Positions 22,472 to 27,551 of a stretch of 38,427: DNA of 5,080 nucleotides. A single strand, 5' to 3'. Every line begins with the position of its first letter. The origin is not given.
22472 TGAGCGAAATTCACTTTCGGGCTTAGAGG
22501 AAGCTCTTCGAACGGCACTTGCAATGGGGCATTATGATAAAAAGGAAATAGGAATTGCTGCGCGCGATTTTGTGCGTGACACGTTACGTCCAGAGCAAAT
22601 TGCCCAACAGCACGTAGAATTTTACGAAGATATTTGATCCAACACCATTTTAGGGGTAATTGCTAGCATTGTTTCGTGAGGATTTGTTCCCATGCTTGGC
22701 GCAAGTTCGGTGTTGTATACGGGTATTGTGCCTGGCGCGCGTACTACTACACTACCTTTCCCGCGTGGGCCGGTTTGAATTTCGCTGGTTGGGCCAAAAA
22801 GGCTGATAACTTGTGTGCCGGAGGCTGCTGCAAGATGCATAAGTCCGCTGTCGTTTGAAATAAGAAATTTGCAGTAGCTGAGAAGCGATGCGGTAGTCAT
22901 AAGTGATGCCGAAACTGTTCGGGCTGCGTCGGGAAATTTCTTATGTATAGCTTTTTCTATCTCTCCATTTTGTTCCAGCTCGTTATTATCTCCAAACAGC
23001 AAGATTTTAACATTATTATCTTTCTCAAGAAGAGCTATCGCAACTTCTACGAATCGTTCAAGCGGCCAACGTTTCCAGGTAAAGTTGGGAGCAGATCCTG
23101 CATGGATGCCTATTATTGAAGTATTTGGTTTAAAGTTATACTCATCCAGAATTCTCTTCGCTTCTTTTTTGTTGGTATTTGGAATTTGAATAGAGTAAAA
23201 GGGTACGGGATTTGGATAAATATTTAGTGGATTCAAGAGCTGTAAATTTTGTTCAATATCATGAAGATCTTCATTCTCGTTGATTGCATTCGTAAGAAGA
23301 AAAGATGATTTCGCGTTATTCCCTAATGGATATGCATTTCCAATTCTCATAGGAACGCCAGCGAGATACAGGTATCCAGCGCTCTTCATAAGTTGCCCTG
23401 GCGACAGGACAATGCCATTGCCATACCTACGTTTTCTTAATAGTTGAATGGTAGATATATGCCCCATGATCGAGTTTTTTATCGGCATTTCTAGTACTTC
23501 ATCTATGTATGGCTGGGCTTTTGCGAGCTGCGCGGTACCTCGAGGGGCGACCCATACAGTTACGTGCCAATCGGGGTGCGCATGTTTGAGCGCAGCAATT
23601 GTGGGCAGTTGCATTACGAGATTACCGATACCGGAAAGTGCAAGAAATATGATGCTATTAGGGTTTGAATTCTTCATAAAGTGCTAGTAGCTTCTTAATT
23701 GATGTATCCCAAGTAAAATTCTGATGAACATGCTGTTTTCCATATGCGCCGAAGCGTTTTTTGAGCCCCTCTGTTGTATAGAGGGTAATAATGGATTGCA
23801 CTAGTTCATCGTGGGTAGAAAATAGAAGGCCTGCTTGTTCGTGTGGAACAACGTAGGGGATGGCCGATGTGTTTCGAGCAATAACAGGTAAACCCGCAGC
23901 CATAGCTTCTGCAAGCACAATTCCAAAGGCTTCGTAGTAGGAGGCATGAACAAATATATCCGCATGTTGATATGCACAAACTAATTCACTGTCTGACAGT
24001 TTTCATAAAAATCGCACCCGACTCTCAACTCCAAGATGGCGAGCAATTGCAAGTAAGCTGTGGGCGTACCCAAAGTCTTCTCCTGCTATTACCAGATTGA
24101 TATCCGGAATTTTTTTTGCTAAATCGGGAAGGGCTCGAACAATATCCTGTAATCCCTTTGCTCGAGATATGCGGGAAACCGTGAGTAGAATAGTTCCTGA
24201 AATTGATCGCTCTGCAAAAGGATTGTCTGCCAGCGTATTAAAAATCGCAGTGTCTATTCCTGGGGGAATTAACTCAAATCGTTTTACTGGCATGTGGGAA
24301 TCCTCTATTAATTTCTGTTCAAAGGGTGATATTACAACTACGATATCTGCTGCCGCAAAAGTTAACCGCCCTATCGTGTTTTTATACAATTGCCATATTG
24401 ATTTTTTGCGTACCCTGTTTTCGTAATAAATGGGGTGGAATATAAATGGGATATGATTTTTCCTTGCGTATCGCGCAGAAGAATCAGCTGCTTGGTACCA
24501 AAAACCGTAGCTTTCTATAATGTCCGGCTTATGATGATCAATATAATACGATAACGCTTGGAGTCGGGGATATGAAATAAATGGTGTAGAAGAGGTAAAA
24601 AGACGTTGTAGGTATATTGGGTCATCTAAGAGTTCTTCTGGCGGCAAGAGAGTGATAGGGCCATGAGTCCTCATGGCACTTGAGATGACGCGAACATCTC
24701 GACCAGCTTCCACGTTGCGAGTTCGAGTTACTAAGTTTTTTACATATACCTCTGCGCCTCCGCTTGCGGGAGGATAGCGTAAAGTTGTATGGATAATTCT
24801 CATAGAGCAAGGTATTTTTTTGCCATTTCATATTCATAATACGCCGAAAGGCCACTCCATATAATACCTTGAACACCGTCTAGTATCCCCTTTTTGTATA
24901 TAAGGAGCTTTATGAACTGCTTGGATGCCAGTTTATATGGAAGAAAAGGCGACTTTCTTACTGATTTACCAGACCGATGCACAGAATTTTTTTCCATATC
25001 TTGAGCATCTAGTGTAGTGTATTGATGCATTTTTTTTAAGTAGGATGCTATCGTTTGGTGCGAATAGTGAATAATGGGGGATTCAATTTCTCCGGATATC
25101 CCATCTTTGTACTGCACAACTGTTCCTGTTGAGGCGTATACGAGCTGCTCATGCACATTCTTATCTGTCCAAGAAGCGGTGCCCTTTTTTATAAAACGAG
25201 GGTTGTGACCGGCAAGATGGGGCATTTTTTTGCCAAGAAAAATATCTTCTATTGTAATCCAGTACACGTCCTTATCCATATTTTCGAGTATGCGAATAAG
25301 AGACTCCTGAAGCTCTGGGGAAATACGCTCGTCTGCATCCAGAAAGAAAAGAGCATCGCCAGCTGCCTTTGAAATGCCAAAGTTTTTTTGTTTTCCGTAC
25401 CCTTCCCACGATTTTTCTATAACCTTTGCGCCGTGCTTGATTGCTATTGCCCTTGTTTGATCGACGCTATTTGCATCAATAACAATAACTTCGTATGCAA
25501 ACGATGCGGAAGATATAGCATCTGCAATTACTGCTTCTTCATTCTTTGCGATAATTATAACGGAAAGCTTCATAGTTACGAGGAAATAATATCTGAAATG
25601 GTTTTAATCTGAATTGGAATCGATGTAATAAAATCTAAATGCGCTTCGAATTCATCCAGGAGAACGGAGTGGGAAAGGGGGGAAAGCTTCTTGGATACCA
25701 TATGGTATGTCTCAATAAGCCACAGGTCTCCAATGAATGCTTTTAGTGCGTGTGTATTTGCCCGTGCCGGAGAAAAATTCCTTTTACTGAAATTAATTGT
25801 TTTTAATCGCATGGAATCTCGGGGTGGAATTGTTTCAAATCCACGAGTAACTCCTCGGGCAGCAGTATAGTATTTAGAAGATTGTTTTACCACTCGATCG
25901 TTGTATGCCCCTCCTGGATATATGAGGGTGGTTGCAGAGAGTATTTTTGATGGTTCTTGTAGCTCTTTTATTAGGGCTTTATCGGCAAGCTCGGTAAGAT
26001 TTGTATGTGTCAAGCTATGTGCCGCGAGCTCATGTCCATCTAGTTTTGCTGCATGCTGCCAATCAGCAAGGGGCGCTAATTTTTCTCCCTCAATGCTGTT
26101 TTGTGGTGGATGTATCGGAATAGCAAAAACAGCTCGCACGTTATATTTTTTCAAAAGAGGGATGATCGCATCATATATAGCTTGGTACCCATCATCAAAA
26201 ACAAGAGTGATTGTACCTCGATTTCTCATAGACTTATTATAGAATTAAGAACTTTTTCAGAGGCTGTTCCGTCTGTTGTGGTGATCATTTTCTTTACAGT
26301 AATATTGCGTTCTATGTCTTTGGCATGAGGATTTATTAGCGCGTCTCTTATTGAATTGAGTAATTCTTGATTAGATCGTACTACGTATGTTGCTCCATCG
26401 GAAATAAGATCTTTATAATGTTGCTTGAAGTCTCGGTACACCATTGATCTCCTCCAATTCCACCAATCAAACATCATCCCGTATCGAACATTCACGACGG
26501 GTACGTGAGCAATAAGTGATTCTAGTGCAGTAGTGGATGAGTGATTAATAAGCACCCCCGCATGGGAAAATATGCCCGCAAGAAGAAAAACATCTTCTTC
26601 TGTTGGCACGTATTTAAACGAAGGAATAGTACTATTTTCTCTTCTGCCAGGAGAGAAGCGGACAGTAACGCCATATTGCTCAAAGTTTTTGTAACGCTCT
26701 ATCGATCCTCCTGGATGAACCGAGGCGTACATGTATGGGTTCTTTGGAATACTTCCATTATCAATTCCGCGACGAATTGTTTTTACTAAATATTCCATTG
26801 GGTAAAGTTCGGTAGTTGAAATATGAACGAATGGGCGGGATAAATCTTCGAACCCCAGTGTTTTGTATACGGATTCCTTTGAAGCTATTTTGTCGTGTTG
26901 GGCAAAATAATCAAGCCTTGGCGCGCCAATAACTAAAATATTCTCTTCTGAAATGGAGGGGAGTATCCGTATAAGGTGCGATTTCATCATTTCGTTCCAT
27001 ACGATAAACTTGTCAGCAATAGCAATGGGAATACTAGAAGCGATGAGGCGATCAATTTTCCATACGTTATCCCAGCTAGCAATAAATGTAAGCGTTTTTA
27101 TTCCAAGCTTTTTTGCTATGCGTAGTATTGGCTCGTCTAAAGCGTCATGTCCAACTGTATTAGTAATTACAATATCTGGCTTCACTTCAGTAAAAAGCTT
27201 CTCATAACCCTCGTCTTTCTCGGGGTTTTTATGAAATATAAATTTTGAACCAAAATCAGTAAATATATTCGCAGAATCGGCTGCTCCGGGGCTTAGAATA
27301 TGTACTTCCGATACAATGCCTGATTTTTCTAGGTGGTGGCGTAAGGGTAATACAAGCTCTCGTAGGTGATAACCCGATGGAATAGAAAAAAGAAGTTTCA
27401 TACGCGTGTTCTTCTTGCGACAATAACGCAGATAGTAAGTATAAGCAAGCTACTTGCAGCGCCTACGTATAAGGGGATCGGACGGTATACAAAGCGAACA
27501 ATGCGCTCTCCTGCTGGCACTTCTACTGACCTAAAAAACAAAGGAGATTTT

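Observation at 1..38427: Whole window is one GT-C-rich, two-compartment glycan assembly locus (at least seven GT-C-like paralogues)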

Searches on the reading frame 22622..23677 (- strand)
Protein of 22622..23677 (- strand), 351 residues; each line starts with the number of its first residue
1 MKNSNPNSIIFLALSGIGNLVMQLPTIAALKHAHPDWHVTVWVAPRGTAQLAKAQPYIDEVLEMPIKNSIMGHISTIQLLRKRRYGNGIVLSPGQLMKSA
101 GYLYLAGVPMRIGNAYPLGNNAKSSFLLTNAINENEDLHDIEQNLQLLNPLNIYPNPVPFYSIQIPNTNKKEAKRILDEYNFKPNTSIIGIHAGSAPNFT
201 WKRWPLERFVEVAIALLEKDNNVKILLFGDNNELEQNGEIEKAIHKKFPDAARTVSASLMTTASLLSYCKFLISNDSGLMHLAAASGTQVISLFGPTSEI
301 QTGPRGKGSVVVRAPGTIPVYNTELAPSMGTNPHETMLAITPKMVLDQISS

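Call 5: search_protein_families(library=pfam, proteins=[window:22622-23677:-], max_evalue=0.01)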
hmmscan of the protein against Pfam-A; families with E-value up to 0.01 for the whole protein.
window:22622-23677:- (351 aa): 1 family
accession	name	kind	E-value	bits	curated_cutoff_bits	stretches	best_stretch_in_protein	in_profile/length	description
PF01075.23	Glyco_transf_9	-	6.7e-29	101.4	22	1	77-314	5-229/247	Glycosyltransferase family 9 (heptosyltransferase)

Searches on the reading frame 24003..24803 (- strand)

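Call 6: search_protein_families(library=pfam, proteins=[window:24003-24803:-], max_evalue=0.01)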
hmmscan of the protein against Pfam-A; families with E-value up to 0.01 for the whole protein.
window:24003-24803:- (266 aa): 4 families
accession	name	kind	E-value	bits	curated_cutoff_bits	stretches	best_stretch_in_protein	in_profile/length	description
PF13439.12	Glyco_transf_4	-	3.9e-14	53.5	28.5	1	15-186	2-169/170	Glycosyltransferase Family 4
PF13579.12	Glyco_trans_4_4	-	5.3e-11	43.5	29.7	1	15-182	1-158/158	Glycosyl transferase 4-like domain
PF00534.26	Glycos_transf_1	-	3.1e-08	33.8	26.4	1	204-266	16-78/172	Glycosyl transferases group 1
PF13692.12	Glyco_trans_1_4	-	1.3e-05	25.9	27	1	205-266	3-64/142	Glycosyl transferases group 1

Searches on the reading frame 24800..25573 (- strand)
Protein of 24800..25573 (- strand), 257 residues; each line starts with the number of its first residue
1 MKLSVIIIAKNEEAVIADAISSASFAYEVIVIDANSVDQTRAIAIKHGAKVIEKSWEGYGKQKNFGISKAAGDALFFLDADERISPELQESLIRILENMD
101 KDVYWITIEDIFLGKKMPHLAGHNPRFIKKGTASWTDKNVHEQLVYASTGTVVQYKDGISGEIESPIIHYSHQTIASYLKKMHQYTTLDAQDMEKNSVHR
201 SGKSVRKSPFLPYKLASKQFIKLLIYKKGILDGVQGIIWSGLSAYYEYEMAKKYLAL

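Call 6: search_protein_families(library=pfam, proteins=[window:24800-25573:-], max_evalue=0.01)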
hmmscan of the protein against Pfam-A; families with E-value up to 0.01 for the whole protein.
window:24800-25573:- (257 aa): 2 families
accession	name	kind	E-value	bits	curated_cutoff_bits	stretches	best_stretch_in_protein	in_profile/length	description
PF00535.33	Glycos_transf_2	-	2e-22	80.4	23.3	1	4-140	1-149/168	Glycosyl transferase family 2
PF10111.15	Glyco_tranf_2_2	-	1.5e-06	28.4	27.3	1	4-97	1-107/276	Glycosyltransferase like family 2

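Call 57: search_protein_families(library=ncbifam, proteins=[window:24800-25573:-], max_evalue=0.001)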
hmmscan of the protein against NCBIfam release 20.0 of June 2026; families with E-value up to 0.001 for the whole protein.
window:24800-25573:- (257 aa): 11 families
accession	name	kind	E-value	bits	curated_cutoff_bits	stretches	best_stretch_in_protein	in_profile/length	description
TIGR04283.1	glyco_like_mftF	equivalog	2e-16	60.2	182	1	3-103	1-104/221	TIGR04283 family arsenosugar biosynthesis glycosyltransferase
TIGR04182.1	glyco_TIGR04182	equivalog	3.2e-10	39.9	325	1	4-97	3-98/293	S-layer glycoprotein N-glycosyltransferase AglJ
NF007482.0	PRK10073.1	equivalog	2.2e-09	36.8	423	1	2-104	7-118/334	glycosyltransferase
NF010496.0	PRK13915.1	equivalog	3.1e-09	36.3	262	1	2-94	32-140/307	glucosyl-3-phosphoglycerate synthase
NF041875.1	EPS_EpsD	equivalog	9.5e-07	28.5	370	1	26-139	30-147/325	exopolysaccharide biosynthesis glycosyltransferase EpsD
NF041391.1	DPhHxTase_Halo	equivalog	1.7e-06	27.2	375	1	15-101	13-95/213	dolichyl-phosphate hexose transferase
NF041865.1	EpsU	equivalog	3.1e-05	23.1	700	1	2-99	40-150/394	exopolysaccharide biosynthesis GT2 family glycosyltransferase EpsU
NF038299.1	EPS_HpsN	equivalog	6.2e-05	22.1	425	1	2-91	2-101/317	hormogonium polysaccharide biosynthesis glycosyltransferase HpsN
NF058614.1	PPMAGASynPpgS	equivalog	0.00014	21.4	370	1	5-60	4-61/226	polyprenyl-phospho-N-acetylgalactosaminyl synthase PpgS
NF047683.1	TeichurnBiosyTuaG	equivalog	0.00016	21.4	400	1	3-107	8-119/252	teichuronic acid biosynthesis protein TuaG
NF050050.1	ProtGlycPglI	equivalog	0.00051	19.5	500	1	2-96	3-108/306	GalNAc(5)-diNAcBac-PP-undecaprenol beta-1,3-glucosyltransferase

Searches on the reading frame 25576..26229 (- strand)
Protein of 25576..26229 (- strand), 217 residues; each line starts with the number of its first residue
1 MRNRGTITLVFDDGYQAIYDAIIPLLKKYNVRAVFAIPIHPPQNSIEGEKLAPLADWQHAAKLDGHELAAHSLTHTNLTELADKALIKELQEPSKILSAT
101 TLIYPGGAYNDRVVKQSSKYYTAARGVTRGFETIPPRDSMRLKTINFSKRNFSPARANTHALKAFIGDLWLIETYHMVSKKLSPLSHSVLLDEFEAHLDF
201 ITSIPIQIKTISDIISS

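Call 6: search_protein_families(library=pfam, proteins=[window:25576-26229:-], max_evalue=0.01)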
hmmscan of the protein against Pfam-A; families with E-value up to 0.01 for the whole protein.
window:25576-26229:- (217 aa): 1 family
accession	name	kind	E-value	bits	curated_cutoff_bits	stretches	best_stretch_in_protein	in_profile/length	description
PF01522.26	Polysacc_deac_1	-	5e-16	59.2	23.1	1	4-119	6-118/124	Polysaccharide deacetylase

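Call 57: search_protein_families(library=ncbifam, proteins=[window:25576-26229:-], max_evalue=0.001)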
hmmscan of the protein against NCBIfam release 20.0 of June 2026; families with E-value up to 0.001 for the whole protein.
window:25576-26229:- (217 aa): 7 families
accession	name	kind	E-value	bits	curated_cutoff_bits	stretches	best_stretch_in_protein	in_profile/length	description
TIGR03938.2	deacetyl_PgaB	equivalog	4.2e-08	31.9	321.9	1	7-37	66-96/621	poly-beta-1,6-N-acetyl-D-glucosamine N-deacetylase PgaB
TIGR02764.1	spore_ybaN_pdaB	equivalog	1.9e-07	31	237.4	1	6-119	7-118/191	polysaccharide deacetylase family sporulation protein PdaB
TIGR04243.1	nodulat_NodB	equivalog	1.5e-06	27.8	240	1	6-100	3-89/197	chitooligosaccharide deacetylase NodB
TIGR02884.1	spore_pdaA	equivalog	1.5e-05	24.8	298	1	5-98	37-122/224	delta-lactam-biosynthetic de-N-acetylase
NF011177.0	PRK14582.1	equivalog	3e-05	22.5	923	1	7-36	109-138/671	poly-beta-1,6-N-acetyl-D-glucosamine N-deacetylase PgaB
TIGR02873.1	spore_ylxY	hypoth_equivalog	7.1e-05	22.2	391.5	1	20-119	101-197/268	probable sporulation protein, polysaccharide deacetylase family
NF045821.1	PgAcgDacpgdA1_Bac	equivalog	0.00044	19.2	400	1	3-98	86-173/282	peptidoglycan-N-acetylglucosamine deacetylase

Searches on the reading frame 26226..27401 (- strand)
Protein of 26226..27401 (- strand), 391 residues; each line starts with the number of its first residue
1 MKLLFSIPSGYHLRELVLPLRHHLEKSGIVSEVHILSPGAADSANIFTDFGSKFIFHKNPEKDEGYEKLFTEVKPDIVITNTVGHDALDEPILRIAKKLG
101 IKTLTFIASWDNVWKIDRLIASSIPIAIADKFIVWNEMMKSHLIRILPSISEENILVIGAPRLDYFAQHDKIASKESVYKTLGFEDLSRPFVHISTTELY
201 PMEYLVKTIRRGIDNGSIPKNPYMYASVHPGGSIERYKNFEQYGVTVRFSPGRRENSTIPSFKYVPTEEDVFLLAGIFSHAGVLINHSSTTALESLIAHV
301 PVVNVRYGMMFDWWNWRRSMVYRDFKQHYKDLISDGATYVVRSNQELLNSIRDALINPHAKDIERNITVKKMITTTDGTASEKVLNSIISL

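Call 6: search_protein_families(library=pfam, proteins=[window:26226-27401:-], max_evalue=0.01)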
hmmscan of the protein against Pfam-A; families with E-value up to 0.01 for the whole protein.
window:26226-27401:- (391 aa): 1 family
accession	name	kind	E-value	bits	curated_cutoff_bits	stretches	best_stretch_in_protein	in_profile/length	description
PF04464.20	Glyphos_transf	-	4.5e-07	29.6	22.1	1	320-389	297-366/367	CDP-Glycerol:Poly(glycerophosphate) glycerophosphotransferase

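Call 57: search_protein_families(library=ncbifam, proteins=[window:26226-27401:-], max_evalue=0.001)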
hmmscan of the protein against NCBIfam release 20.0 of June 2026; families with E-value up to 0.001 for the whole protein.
window:26226-27401:- (391 aa): 2 families
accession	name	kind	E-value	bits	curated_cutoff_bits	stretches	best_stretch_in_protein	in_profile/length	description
NF046086.1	BFO_1060_trans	domain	4.5e-16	58.9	200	1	68-196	41-169/365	BFO_1060 family glycosyltransferase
TIGR04396.2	surf_polysacc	subfamily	8.9e-08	31.7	125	1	66-167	37-138/427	surface carbohydrate biosynthesis protein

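Call 78: search_solved_structures(query=window:26226-27401:-, max_evalue=0.1)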
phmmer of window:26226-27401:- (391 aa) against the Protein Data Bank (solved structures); distinct sequences matched with E-value up to 0.1: 0.
